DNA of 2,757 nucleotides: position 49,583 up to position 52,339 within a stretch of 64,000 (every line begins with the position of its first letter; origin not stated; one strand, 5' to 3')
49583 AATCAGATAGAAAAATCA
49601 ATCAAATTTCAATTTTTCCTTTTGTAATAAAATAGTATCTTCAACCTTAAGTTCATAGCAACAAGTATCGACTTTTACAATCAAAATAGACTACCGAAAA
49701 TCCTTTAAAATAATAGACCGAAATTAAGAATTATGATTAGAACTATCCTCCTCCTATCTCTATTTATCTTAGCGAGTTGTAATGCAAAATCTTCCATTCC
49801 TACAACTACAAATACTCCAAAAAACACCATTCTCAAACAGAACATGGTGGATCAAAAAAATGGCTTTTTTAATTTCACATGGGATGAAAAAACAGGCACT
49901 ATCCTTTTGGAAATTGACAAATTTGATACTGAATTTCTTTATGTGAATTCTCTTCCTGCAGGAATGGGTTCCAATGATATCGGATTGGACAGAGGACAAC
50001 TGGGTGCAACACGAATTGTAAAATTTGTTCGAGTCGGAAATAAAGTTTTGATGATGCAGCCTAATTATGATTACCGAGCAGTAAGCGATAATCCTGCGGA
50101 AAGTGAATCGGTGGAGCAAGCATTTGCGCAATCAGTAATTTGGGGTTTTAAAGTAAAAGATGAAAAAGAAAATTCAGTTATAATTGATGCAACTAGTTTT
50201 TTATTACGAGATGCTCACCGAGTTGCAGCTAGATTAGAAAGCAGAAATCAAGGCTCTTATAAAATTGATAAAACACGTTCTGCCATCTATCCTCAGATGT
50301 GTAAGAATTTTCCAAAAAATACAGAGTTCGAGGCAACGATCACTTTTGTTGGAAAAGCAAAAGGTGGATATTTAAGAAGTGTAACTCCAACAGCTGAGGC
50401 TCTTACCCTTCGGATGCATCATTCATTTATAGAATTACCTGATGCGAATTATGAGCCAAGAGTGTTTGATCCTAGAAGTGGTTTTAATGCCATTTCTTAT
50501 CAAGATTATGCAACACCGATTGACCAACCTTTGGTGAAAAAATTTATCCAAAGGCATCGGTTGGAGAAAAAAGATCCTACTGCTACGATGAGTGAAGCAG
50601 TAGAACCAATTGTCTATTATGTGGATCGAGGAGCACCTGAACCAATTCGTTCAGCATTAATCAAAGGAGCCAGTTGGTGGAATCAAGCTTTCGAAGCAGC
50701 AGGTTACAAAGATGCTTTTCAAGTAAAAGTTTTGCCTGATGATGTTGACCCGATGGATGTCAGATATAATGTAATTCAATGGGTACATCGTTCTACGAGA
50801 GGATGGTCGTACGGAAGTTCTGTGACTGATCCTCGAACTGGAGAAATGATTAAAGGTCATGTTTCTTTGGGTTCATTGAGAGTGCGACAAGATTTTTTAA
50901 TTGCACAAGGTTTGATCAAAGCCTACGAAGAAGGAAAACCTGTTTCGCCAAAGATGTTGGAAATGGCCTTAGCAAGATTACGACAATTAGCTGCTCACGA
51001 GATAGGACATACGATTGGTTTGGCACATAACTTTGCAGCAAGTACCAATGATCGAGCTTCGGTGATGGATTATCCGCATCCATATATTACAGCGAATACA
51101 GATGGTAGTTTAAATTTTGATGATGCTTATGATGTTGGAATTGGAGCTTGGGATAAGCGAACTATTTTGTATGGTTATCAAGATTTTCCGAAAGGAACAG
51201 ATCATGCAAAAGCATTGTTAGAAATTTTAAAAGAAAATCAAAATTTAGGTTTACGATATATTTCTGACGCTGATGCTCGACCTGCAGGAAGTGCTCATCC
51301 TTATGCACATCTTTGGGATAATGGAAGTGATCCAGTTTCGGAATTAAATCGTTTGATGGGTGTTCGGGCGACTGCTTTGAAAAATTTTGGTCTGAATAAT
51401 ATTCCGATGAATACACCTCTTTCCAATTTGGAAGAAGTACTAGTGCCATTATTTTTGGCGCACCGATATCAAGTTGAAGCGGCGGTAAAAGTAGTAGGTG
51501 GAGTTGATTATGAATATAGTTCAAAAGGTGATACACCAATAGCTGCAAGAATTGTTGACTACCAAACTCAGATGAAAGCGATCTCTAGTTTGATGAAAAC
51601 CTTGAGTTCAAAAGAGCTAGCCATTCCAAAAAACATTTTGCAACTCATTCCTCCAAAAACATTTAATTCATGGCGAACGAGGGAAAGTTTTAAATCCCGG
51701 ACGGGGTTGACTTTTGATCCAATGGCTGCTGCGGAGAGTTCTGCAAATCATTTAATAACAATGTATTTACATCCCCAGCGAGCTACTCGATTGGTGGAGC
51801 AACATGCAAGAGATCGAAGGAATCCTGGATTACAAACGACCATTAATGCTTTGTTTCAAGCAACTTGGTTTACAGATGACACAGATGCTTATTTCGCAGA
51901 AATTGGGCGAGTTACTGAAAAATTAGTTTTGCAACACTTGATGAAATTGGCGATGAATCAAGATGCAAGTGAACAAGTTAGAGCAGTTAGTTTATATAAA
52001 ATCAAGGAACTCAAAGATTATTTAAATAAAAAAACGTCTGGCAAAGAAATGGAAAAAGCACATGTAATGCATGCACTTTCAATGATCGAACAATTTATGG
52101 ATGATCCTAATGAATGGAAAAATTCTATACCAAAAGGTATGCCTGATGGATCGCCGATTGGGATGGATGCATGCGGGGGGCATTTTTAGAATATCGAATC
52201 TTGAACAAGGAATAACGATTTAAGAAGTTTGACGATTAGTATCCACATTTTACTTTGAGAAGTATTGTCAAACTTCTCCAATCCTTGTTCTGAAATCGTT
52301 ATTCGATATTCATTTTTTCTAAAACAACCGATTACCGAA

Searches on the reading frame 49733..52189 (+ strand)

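Call 3: search_protein_families(library=pfam, proteins=[window:49733-52189:+], max_evalue=1)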
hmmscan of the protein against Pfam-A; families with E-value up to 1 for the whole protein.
window:49733-52189:+ (818 aa): 8 families
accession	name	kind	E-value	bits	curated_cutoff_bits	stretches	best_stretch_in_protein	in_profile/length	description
PF16313.11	DUF4953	-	4.5e-70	236.8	24.2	1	407-714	4-312/316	Met-zincin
PF17148.9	DUF5117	-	1.2e-45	156.1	27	1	88-280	1-189/189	Domain of unknown function (DUF5117)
PF17162.9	DUF5118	-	1e-05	25.6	27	1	34-76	8-49/50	Domain of unknown function (DUF5118)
PF00413.30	Peptidase_M10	-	0.00092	19.6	24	1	414-465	106-151/159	Matrixin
PF13688.12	Reprolysin_5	-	0.00099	19.8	27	1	417-440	142-166/196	Metallo-peptidase family M12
PF13583.11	Reprolysin_4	-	0.0092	16.1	22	1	419-439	138-158/203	Metallo-peptidase family M12B Reprolysin-like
PF13574.12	Reprolysin_2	-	0.082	13.2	27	1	417-443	126-152/195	Metallo-peptidase family M12B Reprolysin-like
PF13582.12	Reprolysin_3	-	0.099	13.6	22.4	1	413-432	107-122/123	Metallo-peptidase family M12B Reprolysin-like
